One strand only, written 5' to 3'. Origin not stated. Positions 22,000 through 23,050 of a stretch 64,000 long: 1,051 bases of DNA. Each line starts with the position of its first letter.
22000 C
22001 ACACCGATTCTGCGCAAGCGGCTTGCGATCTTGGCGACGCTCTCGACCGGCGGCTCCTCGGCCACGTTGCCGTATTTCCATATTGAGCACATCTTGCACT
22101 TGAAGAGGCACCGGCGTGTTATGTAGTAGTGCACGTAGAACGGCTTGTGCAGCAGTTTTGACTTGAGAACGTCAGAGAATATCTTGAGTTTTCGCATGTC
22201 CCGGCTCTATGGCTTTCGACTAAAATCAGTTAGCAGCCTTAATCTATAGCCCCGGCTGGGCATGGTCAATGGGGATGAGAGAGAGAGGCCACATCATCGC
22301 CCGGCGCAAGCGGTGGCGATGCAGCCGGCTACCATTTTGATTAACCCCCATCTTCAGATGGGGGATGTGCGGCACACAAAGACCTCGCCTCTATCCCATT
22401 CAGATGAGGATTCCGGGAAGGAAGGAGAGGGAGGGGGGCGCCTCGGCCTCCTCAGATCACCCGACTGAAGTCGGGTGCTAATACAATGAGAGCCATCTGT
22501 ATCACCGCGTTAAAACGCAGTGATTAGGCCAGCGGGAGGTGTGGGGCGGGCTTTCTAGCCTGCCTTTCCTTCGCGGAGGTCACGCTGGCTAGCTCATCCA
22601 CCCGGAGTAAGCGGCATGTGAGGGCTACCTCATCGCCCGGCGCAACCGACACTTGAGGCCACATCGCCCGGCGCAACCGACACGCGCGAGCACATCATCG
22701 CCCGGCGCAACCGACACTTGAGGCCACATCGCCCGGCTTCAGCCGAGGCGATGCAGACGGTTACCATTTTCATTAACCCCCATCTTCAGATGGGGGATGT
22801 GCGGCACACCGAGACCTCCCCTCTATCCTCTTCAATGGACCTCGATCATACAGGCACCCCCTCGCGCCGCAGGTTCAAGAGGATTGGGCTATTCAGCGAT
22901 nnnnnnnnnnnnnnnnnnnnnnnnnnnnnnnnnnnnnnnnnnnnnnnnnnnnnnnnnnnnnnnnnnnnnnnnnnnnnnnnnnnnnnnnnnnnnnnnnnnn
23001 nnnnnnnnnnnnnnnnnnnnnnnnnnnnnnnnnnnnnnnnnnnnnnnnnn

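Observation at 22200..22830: Repeat family X: two-hairpin element (GNRA or TTCA loops) in three copies, one preceded by a 3.5-unit ~32-bp tandem array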

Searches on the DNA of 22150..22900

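Call 15: search_rna_families(source=window, start=22150, end=22900, threshold=evalue, max_evalue=10, show_alignments=3)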
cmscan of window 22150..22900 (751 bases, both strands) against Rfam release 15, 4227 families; matches with E-value up to 10: 7.
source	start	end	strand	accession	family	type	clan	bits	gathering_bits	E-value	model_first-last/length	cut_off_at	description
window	22419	22572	+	RF02651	SorY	Gene; sRNA;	-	21.6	111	0.06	1-83/83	no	Singlet oxygen resistance RNA Y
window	22728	22830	-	RF00195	RsmY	Gene; sRNA;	CL00106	19.2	57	0.024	1-121/121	no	RsmY RNA family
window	22332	22420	+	RF01748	nuoG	Cis-reg;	-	17.8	33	0.41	1-43/43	no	nuoG RNA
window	22657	22725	-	RF02724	sno_ZL2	Gene; snRNA; snoRNA; CD-box;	-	16.4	50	3.9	1-77/77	no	Small nucleolar RNA ZL2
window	22315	22455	+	RF01969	RMST_8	Gene; lncRNA;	-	14.3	80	5.4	1-143/143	no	Rhabdomyosarcoma 2 associated transcript conserved region 8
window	22385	22571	+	RF02423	Bp1_781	Gene; sRNA;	-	11.7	80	1.6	1-230/230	no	Burkholderia sRNA Bp1_Cand871_SIPHT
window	22725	22777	+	RF02603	BASRCII26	Gene; sRNA;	-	10.1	218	8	1-190/190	no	Brucella sRNA CII26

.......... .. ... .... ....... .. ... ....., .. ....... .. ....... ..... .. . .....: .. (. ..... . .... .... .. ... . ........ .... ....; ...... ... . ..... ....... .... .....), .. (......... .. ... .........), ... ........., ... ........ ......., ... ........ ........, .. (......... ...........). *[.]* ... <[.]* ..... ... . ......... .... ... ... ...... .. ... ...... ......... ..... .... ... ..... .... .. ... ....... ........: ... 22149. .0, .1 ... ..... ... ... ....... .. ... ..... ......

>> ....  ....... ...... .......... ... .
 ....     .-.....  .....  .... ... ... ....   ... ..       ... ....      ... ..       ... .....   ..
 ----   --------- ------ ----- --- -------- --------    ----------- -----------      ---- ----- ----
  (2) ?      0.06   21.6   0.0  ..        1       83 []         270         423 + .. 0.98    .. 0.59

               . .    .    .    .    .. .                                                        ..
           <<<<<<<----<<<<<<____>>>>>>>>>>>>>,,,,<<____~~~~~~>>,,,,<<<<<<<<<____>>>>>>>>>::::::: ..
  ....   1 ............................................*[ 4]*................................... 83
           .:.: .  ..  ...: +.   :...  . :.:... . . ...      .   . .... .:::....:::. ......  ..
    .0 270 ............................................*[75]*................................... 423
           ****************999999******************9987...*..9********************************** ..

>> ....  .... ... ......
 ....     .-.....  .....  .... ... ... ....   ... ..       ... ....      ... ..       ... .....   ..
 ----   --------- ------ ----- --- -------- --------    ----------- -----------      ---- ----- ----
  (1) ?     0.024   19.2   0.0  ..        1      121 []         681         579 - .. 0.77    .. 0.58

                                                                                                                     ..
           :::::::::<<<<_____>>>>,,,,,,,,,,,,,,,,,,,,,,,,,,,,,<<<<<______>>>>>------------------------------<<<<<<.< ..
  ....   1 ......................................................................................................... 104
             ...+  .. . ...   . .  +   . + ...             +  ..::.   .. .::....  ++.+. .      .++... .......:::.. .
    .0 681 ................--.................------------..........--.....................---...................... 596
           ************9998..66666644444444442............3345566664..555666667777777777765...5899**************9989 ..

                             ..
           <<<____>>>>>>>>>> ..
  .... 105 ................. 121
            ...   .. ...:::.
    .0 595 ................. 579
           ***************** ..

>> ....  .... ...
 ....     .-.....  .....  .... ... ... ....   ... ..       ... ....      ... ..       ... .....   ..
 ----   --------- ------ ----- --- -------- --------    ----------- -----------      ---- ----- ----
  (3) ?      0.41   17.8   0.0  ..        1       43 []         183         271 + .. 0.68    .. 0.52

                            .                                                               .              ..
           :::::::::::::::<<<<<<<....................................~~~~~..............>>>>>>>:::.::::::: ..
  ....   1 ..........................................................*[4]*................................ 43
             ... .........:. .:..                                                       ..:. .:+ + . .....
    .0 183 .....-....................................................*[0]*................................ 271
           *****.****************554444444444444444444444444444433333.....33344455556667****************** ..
